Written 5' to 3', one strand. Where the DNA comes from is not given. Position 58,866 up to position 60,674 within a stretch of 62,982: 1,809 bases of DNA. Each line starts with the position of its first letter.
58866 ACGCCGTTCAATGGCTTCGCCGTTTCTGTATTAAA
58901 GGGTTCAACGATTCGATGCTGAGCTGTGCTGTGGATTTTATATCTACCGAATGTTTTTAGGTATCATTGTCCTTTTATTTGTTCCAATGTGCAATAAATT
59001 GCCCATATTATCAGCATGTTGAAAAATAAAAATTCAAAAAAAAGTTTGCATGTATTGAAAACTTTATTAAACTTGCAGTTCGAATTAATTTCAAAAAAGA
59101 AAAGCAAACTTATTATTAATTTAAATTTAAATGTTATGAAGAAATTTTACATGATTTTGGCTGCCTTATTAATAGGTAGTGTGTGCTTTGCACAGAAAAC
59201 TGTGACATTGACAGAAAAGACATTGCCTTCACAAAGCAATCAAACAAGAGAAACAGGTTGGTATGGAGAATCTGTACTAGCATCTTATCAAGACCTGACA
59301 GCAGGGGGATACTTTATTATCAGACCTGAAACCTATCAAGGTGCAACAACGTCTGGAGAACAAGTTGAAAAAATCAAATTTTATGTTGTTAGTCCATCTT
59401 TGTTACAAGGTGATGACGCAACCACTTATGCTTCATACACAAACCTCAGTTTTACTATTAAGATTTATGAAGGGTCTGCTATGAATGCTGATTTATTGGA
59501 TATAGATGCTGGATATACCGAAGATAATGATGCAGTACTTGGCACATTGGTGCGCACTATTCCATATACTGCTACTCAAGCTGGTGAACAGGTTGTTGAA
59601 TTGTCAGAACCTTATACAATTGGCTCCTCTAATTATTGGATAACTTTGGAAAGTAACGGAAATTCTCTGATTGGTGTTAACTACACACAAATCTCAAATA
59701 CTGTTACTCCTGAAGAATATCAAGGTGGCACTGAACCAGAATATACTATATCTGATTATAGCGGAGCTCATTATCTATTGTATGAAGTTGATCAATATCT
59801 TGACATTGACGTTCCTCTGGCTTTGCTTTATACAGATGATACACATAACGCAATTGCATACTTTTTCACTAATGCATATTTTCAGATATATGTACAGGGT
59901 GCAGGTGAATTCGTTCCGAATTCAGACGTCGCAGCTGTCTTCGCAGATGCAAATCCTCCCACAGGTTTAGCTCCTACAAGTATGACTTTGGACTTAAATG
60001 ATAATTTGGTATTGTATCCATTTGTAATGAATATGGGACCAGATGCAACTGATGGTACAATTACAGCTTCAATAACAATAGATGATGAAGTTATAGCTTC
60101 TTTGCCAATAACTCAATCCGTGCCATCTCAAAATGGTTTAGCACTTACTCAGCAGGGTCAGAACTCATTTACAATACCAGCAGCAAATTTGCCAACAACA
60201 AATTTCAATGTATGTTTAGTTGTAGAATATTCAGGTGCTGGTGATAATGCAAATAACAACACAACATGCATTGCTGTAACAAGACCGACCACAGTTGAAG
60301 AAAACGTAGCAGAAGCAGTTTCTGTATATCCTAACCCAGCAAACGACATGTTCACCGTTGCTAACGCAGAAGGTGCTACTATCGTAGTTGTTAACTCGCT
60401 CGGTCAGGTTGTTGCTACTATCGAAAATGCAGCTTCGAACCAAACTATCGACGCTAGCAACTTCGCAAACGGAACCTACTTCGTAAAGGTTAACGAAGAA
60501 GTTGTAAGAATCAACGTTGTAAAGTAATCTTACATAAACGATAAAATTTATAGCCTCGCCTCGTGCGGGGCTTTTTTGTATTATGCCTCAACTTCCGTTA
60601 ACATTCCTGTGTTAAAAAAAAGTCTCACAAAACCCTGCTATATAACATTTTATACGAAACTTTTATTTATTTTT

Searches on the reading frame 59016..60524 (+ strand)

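Call 105: search_protein_families(library=pfam, proteins=[window:59016-60524:+], max_evalue=0.001)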
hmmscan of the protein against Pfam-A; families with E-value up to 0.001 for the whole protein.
window:59016-60524:+ (503 aa): 2 families
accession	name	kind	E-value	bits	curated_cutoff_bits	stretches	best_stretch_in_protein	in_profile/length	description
PF18962.6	Por_Secre_tail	-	5.2e-14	52.7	27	1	437-495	1-65/75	Secretion system C-terminal sorting domain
PF19910.5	DUF6383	-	0.0005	20.6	23.7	0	432-494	9-66/74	Domain of unknown function (DUF6383)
